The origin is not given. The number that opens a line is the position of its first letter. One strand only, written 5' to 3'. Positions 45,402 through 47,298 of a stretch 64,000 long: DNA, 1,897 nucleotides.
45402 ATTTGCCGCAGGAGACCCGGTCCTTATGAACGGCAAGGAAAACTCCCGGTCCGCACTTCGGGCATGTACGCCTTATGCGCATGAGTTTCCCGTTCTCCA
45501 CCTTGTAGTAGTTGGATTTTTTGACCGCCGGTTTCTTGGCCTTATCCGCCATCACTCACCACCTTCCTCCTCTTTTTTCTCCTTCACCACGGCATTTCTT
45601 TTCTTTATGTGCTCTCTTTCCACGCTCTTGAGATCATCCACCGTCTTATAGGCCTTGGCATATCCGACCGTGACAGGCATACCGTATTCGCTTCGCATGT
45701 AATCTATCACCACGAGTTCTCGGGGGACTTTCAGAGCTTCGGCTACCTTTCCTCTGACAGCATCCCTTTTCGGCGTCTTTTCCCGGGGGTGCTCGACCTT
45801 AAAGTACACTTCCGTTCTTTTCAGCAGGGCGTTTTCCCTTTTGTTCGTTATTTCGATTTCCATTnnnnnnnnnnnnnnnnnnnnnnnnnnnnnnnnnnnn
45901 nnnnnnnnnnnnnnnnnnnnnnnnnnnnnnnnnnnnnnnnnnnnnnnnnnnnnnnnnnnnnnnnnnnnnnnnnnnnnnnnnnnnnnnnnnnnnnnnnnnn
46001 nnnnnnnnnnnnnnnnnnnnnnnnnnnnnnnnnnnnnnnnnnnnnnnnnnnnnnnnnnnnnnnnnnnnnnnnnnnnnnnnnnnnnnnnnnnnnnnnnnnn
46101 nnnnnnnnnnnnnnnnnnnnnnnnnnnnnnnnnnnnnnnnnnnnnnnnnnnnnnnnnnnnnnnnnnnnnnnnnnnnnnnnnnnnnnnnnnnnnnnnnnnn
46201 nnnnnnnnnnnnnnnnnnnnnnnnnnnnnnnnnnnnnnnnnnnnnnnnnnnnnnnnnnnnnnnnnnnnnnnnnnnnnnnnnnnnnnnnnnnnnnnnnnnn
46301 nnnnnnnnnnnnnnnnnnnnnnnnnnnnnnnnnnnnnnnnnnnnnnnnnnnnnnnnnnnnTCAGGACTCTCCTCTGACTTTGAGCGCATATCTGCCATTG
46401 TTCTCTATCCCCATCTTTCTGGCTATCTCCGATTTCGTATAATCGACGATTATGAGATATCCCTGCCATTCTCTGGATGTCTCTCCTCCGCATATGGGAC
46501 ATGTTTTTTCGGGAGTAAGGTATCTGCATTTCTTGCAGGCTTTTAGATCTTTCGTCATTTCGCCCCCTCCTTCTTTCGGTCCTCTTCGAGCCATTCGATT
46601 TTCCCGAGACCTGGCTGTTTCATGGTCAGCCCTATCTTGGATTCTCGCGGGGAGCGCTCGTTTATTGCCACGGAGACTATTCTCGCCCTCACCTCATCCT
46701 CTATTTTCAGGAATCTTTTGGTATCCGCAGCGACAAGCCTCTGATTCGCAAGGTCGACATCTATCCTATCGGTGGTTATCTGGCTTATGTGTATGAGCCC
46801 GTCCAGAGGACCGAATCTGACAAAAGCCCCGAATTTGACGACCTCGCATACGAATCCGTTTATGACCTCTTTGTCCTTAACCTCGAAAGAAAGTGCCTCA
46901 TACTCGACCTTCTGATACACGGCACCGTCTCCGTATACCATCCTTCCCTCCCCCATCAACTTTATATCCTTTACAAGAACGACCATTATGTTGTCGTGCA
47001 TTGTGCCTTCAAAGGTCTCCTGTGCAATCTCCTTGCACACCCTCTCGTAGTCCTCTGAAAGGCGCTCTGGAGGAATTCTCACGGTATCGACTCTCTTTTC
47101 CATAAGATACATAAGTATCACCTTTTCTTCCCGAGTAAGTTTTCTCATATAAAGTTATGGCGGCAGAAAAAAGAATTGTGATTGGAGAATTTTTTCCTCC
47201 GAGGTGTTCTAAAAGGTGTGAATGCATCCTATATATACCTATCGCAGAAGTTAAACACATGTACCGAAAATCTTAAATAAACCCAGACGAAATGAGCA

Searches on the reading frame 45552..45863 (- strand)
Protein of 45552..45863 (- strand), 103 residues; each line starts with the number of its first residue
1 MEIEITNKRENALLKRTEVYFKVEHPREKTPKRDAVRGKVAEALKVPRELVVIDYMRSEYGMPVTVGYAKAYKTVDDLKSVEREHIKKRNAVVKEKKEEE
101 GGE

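Call 78: search_protein_families(library=pfam, proteins=[window:45552-45863:-], max_evalue=0.001)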
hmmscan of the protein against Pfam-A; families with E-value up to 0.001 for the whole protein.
window:45552-45863:- (103 aa): 1 family
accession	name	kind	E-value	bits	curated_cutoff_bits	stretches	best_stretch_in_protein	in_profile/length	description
PF01282.25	Ribosomal_S24e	-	4.9e-28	97.5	24.5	1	4-97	1-94/95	Ribosomal protein S24e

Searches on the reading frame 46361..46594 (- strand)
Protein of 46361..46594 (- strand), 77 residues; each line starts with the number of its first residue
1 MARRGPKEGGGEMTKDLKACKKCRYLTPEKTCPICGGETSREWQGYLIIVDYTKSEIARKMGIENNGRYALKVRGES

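Call 29: search_protein_families(library=pfam, proteins=[window:46361-46594:-], max_evalue=0.01)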
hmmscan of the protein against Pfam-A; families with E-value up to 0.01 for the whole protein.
window:46361-46594:- (77 aa): 4 families
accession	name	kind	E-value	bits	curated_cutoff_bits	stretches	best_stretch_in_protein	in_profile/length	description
PF06093.19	Spt4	-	6.6e-13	49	25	1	17-74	1-77/77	Spt4/RpoE2 zinc finger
PF04135.18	Nop10p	-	0.0018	18.8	27.2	1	13-40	1-28/52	Nucleolar RNA-binding protein, Nop10p family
PF02132.21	RecR_ZnF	-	0.0039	17.4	22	1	18-35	2-19/21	RecR, Cys4-zinc finger domain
PF12773.13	DZR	-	0.0071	16.9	27.3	1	12-44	7-39/45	Double zinc ribbon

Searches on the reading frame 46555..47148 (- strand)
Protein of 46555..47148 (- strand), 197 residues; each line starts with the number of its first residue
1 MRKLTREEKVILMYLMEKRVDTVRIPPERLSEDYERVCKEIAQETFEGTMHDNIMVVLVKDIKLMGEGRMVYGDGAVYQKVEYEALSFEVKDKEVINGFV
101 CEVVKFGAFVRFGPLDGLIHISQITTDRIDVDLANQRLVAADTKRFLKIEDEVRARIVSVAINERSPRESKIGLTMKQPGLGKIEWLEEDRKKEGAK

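Call 29: search_protein_families(library=pfam, proteins=[window:46555-47148:-], max_evalue=0.01)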
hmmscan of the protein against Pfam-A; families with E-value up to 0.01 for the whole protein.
window:46555-47148:- (197 aa): 2 families
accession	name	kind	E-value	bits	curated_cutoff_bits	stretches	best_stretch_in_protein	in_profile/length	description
PF00575.29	S1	-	4.4e-11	43.4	22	1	90-161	2-63/74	S1 RNA binding domain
PF03876.22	SHS2_Rpb7-N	-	2.7e-10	40.7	24.8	1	21-75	2-57/57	SHS2 domain found in N terminus of Rpb7p/Rpc25p/MJ0397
